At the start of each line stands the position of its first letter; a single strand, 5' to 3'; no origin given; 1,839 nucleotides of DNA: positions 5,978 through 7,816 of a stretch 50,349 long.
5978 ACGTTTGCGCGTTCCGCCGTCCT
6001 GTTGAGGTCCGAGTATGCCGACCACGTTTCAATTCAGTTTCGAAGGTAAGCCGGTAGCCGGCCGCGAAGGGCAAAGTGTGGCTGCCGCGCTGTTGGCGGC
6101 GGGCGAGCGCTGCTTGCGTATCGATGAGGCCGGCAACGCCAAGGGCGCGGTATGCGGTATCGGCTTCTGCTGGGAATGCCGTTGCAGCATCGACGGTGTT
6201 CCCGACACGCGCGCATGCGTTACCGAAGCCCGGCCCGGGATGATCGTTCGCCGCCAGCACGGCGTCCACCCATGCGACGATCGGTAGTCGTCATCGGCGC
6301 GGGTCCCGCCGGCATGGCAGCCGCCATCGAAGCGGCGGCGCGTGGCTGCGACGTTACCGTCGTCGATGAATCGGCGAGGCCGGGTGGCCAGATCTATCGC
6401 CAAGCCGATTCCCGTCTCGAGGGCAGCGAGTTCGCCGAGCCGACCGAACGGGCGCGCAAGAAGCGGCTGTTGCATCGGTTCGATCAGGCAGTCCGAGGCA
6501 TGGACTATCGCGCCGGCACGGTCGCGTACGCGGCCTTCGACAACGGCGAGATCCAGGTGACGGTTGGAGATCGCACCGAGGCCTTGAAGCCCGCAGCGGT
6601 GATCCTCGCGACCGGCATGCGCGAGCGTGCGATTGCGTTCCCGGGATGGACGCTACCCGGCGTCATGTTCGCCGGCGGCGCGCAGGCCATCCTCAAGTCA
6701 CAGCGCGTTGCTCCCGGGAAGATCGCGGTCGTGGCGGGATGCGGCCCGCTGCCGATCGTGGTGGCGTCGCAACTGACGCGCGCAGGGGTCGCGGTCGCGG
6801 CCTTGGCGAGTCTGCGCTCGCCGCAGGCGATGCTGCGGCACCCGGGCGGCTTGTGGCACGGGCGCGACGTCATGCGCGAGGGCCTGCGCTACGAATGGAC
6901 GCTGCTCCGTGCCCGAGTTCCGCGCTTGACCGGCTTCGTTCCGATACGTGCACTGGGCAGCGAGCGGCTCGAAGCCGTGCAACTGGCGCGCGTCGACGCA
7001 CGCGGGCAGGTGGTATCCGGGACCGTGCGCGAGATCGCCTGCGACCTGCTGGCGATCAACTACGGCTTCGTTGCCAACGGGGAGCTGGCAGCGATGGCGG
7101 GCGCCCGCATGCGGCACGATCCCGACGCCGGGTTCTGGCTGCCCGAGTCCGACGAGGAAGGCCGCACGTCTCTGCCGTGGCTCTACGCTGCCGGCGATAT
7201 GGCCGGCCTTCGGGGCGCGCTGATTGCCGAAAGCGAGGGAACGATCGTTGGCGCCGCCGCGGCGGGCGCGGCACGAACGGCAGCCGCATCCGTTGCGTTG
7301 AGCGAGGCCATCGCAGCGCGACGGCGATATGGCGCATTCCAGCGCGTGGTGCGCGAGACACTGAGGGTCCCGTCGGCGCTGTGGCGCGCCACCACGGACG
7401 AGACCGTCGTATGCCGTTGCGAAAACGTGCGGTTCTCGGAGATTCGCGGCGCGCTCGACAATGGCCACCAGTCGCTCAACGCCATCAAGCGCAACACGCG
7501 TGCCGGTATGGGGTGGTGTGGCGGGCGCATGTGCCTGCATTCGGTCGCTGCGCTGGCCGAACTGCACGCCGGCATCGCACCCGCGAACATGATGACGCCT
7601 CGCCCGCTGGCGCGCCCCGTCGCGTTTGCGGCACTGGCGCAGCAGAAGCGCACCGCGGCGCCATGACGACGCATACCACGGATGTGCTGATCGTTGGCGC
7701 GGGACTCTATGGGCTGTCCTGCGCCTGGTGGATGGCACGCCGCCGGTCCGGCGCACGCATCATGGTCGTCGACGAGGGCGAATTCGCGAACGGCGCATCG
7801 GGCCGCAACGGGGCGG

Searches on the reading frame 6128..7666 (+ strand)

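Call 61: search_protein_families(library=pfam, proteins=[window:6128-7666:+], max_evalue=0.001)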
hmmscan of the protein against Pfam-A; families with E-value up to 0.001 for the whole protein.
window:6128-7666:+ (512 aa): 15 families
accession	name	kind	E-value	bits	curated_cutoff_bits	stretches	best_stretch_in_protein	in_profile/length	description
PF07992.20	Pyr_redox_2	-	8.2e-25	88.2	26.1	2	52-228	2-173/291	Pyridine nucleotide-disulphide oxidoreductase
PF04324.20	Fer2_BFD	-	5.8e-10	39.8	26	1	427-476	1-47/50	BFD-like [2Fe-2S] binding domain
PF12831.13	FAD_oxidored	-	1.3e-09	38.3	27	1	53-122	2-71/416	FAD dependent oxidoreductase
PF13450.12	NAD_binding_8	-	4e-09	37.1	21.9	1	55-94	1-40/68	NAD(P)-binding Rossmann-like domain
PF03486.20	HI0933_like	-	2.2e-07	31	50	1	52-89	2-39/244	HI0933-like protein Rossmann domain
PF00890.30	FAD_binding_2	-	5.5e-07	29.6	20.4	1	53-88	2-37/414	FAD binding domain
PF01266.30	DAO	-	9.7e-07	29.1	27.9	1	53-93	2-43/353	FAD dependent oxidoreductase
PF00070.33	Pyr_redox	-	3.8e-06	27.7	22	1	52-88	1-37/82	Pyridine nucleotide-disulphide oxidoreductase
PF17806.6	SO_alpha_A3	-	9.2e-06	26.3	23.1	1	428-504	6-85/87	Sarcosine oxidase A3 domain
PF01134.28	GIDA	-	4.3e-05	23.2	22.1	1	53-80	2-29/391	Glucose inhibited division protein A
PF13738.12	Pyr_redox_3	-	8.6e-05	22.4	30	1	54-90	1-37/305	Pyridine nucleotide-disulphide oxidoreductase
PF01494.25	FAD_binding_3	-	0.00014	21.6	22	1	52-83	3-34/349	FAD binding domain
PF02737.24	3HCDH_N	-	0.00016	22.1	22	1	53-162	2-112/180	3-hydroxyacyl-CoA dehydrogenase, NAD binding domain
PF13454.12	NAD_binding_9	-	0.00022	21.7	21.8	1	54-96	1-47/155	FAD-NAD(P)-binding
PF01262.27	AlaDh_PNT_C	-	0.00086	19.2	23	1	52-91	30-69/214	Alanine dehydrogenase/PNT, C-terminal domain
